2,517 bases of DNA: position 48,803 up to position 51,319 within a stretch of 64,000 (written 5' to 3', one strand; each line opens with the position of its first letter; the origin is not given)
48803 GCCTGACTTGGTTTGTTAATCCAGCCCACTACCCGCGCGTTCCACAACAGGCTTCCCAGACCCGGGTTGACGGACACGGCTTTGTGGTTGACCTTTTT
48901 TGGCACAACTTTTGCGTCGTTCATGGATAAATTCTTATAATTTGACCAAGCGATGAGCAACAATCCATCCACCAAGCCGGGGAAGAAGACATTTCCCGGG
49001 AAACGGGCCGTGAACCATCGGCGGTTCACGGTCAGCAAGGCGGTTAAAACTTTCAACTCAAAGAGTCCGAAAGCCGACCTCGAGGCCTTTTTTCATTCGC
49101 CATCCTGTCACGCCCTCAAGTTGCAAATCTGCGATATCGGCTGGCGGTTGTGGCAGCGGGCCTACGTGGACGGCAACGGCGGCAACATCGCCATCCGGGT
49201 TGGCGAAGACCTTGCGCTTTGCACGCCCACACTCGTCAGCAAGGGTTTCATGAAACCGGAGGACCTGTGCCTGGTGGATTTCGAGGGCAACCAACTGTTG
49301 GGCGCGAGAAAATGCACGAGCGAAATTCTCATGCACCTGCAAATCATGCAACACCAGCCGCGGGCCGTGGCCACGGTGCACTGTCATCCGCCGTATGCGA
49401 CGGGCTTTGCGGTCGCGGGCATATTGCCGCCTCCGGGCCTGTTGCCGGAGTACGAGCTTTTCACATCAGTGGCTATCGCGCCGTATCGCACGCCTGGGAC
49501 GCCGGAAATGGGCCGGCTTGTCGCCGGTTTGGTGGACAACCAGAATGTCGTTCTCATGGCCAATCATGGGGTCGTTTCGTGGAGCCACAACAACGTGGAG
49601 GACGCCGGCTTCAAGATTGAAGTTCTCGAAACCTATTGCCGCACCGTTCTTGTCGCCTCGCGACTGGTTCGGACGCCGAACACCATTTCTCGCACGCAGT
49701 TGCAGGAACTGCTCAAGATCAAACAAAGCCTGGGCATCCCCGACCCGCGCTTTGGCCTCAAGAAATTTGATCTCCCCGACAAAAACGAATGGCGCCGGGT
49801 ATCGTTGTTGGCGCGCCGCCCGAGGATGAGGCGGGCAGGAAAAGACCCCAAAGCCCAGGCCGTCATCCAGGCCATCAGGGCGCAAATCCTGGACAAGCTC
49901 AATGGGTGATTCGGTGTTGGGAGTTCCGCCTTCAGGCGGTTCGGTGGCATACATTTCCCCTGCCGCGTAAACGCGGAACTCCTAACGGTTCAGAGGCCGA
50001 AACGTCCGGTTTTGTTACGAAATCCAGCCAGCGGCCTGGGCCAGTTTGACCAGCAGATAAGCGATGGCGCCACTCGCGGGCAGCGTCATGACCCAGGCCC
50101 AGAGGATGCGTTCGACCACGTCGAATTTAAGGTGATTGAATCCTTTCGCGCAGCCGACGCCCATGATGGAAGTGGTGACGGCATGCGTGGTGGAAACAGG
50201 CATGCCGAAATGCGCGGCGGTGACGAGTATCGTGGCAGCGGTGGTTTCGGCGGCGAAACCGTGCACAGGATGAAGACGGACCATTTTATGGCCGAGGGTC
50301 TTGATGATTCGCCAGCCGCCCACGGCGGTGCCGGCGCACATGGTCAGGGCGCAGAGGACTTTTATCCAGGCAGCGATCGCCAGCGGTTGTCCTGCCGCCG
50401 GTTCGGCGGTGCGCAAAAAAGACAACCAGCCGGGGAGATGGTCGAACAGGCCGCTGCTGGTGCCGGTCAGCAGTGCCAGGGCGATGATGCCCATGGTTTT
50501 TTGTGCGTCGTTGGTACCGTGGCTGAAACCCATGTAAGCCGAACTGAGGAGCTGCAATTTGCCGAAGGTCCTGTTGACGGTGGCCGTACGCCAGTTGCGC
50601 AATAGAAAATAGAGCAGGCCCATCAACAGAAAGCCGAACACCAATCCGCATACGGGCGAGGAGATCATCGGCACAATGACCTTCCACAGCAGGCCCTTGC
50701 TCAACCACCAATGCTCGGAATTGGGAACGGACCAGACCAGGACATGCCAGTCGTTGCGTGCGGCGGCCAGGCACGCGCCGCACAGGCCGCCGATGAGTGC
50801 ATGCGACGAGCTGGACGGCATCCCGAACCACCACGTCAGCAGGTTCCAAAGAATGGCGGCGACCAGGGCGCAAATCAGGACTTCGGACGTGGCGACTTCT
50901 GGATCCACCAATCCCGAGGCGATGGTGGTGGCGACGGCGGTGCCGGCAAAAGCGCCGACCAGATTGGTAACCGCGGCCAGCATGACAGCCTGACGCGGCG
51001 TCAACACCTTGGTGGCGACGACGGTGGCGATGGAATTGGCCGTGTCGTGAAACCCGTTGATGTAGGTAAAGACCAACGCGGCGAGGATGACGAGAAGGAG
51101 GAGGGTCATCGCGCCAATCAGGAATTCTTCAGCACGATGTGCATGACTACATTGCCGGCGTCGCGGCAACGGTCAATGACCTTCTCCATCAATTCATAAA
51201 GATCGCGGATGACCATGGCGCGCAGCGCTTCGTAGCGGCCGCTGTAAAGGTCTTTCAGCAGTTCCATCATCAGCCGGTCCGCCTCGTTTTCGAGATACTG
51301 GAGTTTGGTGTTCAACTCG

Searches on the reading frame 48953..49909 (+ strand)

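Call 28: search_protein_families(library=pfam, proteins=[window:48953-49909:+], max_evalue=0.00001)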
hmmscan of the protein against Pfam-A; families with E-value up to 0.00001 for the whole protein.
window:48953-49909:+ (318 aa): 1 family
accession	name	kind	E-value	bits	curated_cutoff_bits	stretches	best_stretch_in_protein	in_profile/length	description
PF00596.27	Aldolase_II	-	1.1e-40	139.9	22.2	1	58-232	2-182/183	Class II Aldolase and Adducin N-terminal domain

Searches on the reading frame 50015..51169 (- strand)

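Call 28: search_protein_families(library=pfam, proteins=[window:50015-51169:-], max_evalue=0.00001)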
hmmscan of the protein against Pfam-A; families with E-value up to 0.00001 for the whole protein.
window:50015-51169:- (384 aa): 1 family
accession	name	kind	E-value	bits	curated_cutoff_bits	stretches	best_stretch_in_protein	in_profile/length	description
PF01384.25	PHO4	-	2.6e-95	319.8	33.7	1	38-370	1-350/350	Phosphate transporter family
